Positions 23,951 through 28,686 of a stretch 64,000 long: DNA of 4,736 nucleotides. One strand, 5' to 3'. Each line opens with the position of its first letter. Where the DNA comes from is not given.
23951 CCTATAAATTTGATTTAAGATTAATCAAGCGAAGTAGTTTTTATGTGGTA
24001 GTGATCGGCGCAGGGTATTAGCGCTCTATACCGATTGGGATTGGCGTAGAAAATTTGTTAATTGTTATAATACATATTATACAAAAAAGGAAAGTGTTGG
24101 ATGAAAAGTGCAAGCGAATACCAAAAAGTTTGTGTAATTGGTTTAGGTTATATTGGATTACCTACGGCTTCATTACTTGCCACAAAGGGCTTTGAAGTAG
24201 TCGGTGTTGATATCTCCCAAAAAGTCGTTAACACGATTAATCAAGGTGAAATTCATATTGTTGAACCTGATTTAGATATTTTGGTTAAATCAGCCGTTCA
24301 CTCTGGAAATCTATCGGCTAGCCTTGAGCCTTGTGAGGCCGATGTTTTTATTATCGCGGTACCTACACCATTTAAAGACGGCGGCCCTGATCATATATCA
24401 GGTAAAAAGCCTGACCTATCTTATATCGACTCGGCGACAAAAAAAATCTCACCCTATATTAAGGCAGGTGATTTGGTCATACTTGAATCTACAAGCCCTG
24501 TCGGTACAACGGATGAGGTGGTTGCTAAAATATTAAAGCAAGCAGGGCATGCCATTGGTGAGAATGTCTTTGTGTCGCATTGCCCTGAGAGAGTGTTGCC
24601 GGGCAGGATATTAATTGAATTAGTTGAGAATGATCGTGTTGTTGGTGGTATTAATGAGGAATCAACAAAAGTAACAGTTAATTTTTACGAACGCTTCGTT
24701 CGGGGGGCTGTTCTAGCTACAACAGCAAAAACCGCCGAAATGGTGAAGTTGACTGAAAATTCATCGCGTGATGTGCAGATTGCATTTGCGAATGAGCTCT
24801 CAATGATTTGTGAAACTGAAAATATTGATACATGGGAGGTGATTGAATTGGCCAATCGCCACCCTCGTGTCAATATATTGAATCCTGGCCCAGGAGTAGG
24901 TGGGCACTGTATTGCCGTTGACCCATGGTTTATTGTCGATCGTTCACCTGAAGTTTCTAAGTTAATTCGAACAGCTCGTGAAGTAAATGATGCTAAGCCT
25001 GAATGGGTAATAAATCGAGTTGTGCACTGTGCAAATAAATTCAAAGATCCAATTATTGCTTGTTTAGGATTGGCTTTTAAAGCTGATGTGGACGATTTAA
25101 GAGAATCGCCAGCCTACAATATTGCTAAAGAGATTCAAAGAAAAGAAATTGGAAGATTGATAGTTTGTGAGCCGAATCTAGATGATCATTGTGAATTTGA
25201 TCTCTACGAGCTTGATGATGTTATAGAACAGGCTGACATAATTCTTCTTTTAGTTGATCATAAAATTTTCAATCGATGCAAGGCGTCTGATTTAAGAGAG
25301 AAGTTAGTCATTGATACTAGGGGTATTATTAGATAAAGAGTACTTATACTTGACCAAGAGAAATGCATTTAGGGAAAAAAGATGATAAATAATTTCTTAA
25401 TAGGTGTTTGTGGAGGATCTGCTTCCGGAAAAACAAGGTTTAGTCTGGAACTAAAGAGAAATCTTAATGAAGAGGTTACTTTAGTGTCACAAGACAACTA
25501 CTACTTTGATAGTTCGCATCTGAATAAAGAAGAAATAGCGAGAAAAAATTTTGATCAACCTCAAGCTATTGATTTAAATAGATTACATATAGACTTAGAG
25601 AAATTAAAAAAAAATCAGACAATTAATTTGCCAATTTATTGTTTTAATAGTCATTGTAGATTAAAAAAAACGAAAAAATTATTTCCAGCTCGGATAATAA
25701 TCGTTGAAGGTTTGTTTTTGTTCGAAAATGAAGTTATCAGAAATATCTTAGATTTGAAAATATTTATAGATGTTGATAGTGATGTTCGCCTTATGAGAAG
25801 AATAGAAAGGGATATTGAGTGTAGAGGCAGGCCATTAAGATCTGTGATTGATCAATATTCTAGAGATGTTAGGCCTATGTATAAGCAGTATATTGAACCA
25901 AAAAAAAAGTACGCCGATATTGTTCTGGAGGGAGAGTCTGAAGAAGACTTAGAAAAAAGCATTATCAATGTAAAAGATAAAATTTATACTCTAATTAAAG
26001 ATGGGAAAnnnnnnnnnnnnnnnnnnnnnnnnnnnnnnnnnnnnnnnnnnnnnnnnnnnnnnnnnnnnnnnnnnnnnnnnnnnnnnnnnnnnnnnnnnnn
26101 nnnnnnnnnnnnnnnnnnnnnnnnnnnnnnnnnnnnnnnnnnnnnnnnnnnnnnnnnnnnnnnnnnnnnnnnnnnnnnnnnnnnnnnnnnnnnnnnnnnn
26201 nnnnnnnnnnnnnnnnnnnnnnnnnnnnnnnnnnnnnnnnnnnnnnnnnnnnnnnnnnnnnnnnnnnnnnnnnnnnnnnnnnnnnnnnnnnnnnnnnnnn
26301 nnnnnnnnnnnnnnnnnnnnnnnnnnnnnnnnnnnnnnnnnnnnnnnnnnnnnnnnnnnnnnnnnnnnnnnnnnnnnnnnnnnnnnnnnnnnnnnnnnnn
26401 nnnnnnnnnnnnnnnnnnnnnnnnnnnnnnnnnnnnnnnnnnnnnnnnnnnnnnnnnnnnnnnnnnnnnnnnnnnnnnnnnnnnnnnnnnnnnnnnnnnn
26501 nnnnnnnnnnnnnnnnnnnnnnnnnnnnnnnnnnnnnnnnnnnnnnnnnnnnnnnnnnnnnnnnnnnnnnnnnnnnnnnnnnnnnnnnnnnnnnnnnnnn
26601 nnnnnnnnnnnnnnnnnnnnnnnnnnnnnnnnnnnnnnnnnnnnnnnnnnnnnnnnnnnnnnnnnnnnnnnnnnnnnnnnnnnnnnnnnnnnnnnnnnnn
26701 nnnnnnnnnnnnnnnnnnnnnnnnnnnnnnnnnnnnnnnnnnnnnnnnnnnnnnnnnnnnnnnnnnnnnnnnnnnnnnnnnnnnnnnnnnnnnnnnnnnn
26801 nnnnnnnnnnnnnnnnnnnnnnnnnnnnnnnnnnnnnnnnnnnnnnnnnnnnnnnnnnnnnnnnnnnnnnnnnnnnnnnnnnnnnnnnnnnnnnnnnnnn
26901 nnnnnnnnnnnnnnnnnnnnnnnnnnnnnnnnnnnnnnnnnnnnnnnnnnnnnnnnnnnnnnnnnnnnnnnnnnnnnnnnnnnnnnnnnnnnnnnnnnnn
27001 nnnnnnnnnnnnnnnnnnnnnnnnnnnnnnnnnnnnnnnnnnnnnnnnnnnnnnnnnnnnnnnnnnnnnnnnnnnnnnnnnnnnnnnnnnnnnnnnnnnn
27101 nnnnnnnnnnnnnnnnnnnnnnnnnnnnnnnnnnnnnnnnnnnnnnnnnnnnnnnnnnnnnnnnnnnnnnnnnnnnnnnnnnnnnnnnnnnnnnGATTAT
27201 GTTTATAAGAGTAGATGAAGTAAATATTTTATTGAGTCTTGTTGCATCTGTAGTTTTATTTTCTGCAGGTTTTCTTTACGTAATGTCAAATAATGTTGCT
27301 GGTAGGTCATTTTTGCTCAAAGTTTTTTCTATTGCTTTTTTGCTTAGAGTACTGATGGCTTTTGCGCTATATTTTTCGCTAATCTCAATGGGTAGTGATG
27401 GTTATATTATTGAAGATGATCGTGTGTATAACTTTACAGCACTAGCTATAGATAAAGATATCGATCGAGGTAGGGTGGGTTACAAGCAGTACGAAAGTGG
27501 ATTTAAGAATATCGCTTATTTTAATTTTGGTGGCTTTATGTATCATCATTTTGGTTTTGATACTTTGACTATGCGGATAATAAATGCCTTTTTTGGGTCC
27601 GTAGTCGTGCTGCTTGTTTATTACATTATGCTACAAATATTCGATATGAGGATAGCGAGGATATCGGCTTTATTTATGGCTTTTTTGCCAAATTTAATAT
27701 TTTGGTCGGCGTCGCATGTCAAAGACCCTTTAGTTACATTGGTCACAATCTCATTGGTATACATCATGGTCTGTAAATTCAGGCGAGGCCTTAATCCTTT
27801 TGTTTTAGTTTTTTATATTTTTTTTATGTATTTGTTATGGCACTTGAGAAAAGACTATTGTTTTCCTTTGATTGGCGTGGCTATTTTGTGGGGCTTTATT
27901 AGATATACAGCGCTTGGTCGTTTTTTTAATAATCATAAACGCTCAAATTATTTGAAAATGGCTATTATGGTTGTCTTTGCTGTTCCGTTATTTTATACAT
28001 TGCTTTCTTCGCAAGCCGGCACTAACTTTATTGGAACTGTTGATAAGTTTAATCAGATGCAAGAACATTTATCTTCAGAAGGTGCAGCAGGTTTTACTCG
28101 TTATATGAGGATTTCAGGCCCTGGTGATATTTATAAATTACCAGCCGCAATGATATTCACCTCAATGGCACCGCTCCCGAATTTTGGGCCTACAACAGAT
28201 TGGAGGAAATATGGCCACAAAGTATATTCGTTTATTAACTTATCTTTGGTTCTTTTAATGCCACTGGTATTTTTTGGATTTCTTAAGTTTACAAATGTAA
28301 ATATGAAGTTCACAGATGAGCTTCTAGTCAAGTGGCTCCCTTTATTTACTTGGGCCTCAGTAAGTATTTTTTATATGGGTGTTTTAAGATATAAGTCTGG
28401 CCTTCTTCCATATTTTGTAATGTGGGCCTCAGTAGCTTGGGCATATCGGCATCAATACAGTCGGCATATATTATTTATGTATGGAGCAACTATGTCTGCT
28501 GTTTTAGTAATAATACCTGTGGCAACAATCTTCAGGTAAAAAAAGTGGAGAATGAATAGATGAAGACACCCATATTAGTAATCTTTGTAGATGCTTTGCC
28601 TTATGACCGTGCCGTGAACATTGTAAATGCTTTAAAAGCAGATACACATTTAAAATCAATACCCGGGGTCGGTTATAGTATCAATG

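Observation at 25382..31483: Tightly coupled five-gene orphan module inside the exosortase EPS locus: Udk-like kinase, Pol-beta NTase, GT-C-like membrane protein, AP-superfamily phosphodiesterase and a 606-aa exported protein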

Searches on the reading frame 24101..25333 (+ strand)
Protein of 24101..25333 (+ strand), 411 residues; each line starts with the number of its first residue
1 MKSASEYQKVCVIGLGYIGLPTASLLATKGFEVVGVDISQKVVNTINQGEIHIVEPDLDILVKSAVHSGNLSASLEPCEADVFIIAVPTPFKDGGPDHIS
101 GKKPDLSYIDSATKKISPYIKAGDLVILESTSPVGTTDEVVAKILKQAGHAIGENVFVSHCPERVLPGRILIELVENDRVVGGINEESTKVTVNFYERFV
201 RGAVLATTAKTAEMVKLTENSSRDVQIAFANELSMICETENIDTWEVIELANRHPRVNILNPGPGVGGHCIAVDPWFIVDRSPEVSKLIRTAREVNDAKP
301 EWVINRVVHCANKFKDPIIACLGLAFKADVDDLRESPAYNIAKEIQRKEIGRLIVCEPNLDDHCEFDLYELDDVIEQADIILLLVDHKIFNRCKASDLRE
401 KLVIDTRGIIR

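Call 6: search_protein_families(library=pfam, proteins=[window:24101-25333:+], max_evalue=0.001)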
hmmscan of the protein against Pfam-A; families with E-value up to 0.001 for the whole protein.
window:24101-25333:+ (411 aa): 8 families
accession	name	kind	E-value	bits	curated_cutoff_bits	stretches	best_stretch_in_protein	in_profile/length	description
PF03721.20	UDPG_MGDP_dh_N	-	1.2e-56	191.7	27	1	8-191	1-182/187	UDP-glucose/GDP-mannose dehydrogenase family, NAD binding domain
PF00984.24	UDPG_MGDP_dh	-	1.4e-27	96.1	25.4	1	210-297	1-93/94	UDP-glucose/GDP-mannose dehydrogenase family, central domain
PF03720.21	UDPG_MGDP_dh_C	-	4.6e-17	62.7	30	1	320-410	1-101/103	UDP-glucose/GDP-mannose dehydrogenase family, UDP binding domain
PF03446.21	NAD_binding_2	-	7.3e-07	29.8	21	0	9-55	1-47/161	NAD binding domain of 6-phosphogluconate dehydrogenase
PF02826.25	2-Hacid_dh_C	-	4.7e-05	23.3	25.1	0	7-54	36-83/178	D-isomer specific 2-hydroxyacid dehydrogenase, NAD binding domain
PF02737.24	3HCDH_N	-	0.00017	22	22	1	9-47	1-39/180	3-hydroxyacyl-CoA dehydrogenase, NAD binding domain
PF02558.23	ApbA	-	0.00066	19.8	22.2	0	10-88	1-75/150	Ketopantoate reductase PanE/ApbA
PF01210.29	NAD_Gly3P_dh_N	-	0.00095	19.6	23.1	0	9-91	1-81/158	NAD-dependent glycerol-3-phosphate dehydrogenase N-terminus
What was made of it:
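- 24101..25336 (+): wecC-like UDP-sugar 6-dehydrogenase. It is the usual upstream neighbour of the module. UDPG_MGDP_dh N, central and C domains (call 6).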

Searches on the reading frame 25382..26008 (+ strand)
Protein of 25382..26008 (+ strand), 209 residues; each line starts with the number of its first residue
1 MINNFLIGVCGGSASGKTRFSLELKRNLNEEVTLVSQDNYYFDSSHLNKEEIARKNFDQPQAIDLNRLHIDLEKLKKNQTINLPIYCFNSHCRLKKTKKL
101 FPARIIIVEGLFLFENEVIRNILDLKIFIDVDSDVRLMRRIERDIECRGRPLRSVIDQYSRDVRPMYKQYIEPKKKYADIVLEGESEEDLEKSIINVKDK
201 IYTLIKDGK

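Call 3: search_protein_families(library=pfam, proteins=[window:25382-26008:+], max_evalue=1)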
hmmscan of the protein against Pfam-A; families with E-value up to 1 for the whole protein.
window:25382-26008:+ (209 aa): 5 families
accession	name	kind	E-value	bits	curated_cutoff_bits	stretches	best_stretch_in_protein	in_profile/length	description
PF00485.24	PRK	-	1.2e-41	143.2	22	1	6-189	1-194/196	Phosphoribulokinase / Uridine kinase family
PF13238.12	AAA_18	-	0.0013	19.6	29.4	1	7-146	1-114/128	AAA domain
PF01121.26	CoaE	-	0.0098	16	27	1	77-163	78-163/180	Dephospho-CoA kinase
PF13207.12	AAA_17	-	0.016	15.9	27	1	110-154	87-131/136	AAA domain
PF13671.12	AAA_33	-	0.038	14.7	27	1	6-42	1-35/143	AAA domain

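Call 4: search_protein_families(library=ncbifam, proteins=[window:25382-26008:+], max_evalue=1)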
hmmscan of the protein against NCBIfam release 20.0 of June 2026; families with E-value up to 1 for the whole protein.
window:25382-26008:+ (209 aa): 13 families
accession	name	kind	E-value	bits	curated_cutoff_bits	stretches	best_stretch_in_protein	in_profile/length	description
NF004018.0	PRK05480.1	equivalog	7.4e-68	228.1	180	1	3-196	5-199/210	uridine kinase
TIGR00235.1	udk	equivalog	3.1e-62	209.9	220.3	1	5-197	7-200/207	uridine kinase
NF005655.0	PRK07429.1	subfamily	1.1e-32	113.5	236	1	5-183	9-184/326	phosphoribulokinase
NF006085.0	PRK08233.1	equivalog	2.9e-15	56.6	198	1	6-202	7-178/184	hypothetical protein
NF005807.0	PRK07667.1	equivalog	3.1e-14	53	221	1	3-182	16-192/193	kinase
TIGR00554.2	panK_bact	equivalog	4.6e-10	39.3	235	1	5-129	83-223/310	type I pantothenate kinase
NF006746.0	PRK09270.1-5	subfamily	1.1e-09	37.5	250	1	4-147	21-172/210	nucleoside/nucleotide kinase family protein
NF006743.0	PRK09270.1-2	equivalog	3.6e-09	36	227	1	6-184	30-214/217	nucleoside/nucleotide kinase family protein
NF006744.0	PRK09270.1-3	equivalog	3.7e-05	23.3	281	1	4-143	23-171/213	nucleoside/nucleotide kinase family protein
NF005255.0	PRK06762.2-2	equivalog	0.00022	21.2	140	1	6-39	5-38/163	hypothetical protein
NF004861.0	PRK06217.1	equivalog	0.00086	18.7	203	1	102-159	63-120/183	hypothetical protein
NF005115.0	PRK06547.1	equivalog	0.0012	18.3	173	0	97-146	93-141/172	hypothetical protein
NF005254.0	PRK06762.2-1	equivalog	0.029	14.1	198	1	6-40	5-39/165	hypothetical protein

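Call 8: search_protein_families(library=padloc, proteins=[window:25382-26008:+], max_evalue=1)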
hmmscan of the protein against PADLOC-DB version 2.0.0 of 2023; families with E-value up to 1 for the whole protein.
window:25382-26008:+ (209 aa): 2 families
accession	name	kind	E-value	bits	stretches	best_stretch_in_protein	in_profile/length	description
PDLC00189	HamB1|HamB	-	0.012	12.9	1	161-203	148-191/322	DEAD-box helicase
PDLC01515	Csx3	-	0.027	12.1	1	7-32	9-34/183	"CAS-I,CAS-III; associated"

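Call 30: search_solved_structures(query=window:25382-26008:+, max_evalue=0.001, show_alignments=2)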
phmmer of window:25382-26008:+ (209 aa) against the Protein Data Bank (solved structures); distinct sequences matched with E-value up to 0.001: 25.
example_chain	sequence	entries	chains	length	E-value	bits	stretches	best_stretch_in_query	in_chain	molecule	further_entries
3w8r_A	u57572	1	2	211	3.2e-44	154.4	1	5-184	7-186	Uridine kinase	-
3asy_A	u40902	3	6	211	2.2e-43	151.7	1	5-184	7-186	Uridine kinase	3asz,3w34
2jeo_A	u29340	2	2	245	2.8e-36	128.5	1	4-183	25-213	URIDINE-CYTIDINE KINASE 1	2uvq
9sgf_A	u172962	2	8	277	5.7e-36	127.5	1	5-183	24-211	Uridine-cytidine kinase 1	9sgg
6pwz_A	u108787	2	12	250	6.4e-36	127.3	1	5-184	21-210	Uridine-cytidine kinase 2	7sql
1udw_A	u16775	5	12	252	6.6e-36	127.3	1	5-184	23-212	Uridine-cytidine kinase 2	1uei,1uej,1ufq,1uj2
6n53_A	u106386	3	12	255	6.8e-36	127.2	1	5-184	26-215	Uridine-cytidine kinase 2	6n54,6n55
1xrj_A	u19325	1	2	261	7.3e-36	127.1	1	5-184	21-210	Uridine-cytidine kinase 2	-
6hzk_A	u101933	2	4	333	5.8e-22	81.8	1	6-183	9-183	Phosphoribulokinase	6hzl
6kev_A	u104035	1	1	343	6.3e-22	81.7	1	6-183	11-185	Phosphoribulokinase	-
7z66_AAAA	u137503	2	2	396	1.2e-21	80.7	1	5-181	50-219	Inorganic pyrophosphatase TTM1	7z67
6gve_J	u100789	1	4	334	2.3e-21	79.8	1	6-183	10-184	Phosphoribulokinase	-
9y3v_K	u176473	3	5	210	1.8e-18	70.4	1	4-184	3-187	Uridine kinase P10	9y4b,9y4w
5b3f_A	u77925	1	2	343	1.6e-16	64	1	5-183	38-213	Phosphoribulokinase/uridine kinase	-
6h7h_A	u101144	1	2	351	2.6e-16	63.3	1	7-183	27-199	Phosphoribulokinase, chloroplastic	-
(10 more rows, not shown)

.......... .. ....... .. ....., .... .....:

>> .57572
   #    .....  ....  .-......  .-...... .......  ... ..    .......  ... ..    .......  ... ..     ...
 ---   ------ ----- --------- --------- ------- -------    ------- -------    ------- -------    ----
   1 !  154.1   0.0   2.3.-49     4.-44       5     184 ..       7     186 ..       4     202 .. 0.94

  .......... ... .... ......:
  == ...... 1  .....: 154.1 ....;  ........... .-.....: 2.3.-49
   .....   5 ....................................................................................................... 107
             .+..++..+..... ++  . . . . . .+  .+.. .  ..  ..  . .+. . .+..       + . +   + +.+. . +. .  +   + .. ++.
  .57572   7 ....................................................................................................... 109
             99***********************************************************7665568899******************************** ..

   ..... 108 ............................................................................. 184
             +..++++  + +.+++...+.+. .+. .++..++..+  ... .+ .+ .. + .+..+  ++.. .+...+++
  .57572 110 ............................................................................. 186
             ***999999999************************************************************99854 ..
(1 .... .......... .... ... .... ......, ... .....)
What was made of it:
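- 25382..26011 (+): g1: canonical uridine/cytidine kinase (Udk). PDB best match is T. thermophilus uridine kinase, E = 3e-44 (calls 3, 4, 30).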

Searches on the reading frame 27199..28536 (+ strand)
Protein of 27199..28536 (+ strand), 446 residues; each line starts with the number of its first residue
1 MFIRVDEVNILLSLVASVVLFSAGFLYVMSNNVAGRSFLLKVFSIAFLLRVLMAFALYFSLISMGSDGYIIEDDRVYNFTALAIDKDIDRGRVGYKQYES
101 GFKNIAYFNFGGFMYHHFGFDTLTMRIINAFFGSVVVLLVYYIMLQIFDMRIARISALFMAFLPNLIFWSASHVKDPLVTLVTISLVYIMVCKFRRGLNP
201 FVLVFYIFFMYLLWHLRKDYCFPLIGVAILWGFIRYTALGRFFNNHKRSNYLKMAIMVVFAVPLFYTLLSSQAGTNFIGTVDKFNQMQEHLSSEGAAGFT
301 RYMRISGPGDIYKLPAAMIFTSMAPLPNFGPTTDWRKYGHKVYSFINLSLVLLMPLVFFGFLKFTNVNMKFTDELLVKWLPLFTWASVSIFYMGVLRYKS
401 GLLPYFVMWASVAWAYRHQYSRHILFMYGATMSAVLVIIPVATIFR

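Call 3: search_protein_families(library=pfam, proteins=[window:27199-28536:+], max_evalue=1)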
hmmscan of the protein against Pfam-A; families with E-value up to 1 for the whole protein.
window:27199-28536:+ (446 aa): 1 family
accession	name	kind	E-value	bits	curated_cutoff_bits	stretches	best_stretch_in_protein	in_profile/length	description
PF13231.12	PMT_2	-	0.0042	17.7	26.1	1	118-204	17-104/160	Dolichyl-phosphate-mannose-protein mannosyltransferase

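Call 4: search_protein_families(library=ncbifam, proteins=[window:27199-28536:+], max_evalue=1)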
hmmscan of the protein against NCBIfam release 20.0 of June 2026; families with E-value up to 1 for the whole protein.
window:27199-28536:+ (446 aa): 1 family
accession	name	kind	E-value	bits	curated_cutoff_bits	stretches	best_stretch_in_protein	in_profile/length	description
TIGR03663.1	TIGR03663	subfamily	2.8e-05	23.3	126.25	1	113-193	61-140/435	flippase activity-associated protein Agl23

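Call 8: search_protein_families(library=padloc, proteins=[window:27199-28536:+], max_evalue=1)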
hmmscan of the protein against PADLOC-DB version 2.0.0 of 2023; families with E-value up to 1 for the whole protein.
window:27199-28536:+ (446 aa): 0 families

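Call 52: search_solved_structures(query=A6, max_evalue=10, show_alignments=3)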
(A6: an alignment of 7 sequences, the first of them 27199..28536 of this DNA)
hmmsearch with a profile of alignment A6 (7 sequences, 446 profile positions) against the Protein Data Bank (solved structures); distinct sequences matched with E-value up to 10: 0.
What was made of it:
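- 27199..28539 (+): g3: GT-C-like polytopic membrane protein and candidate polymerase of this Wzy-less locus. There is no PDB relative by sequence profile (call 52).
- On GT-C glycosyltransferases (PMT_2 / ArnT type): The sequence profile found no PDB relative (call 52).
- The g3 fold was not modelled, and no solved relative was found (call 52).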

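Call 55: search_protein_families(library=pfam, alignment_id=A6, max_evalue=0.1)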
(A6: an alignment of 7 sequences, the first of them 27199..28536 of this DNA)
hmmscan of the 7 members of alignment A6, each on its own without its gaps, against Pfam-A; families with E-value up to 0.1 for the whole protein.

A. member 1, window:27199-28536:+ (446 aa): 1 family
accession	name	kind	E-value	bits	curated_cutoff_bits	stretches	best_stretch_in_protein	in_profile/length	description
PF13231.12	PMT_2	-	0.0042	17.7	26.1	1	118-204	17-104/160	Dolichyl-phosphate-mannose-protein mannosyltransferase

B. families by the number of members that match (of 7 scanned): 2 families
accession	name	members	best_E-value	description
PF13231.12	PMT_2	6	2e-07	Dolichyl-phosphate-mannose-protein mannosyltransferase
PF05293.16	ASFV_L11L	1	0.031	African swine fever virus (ASFV) L11L protein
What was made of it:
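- On Wzy O-antigen/EPS polymerases: No Wzy_C hit for g3 or its orthologues (calls 3, 55).
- It hits PMT_2 (call 55).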
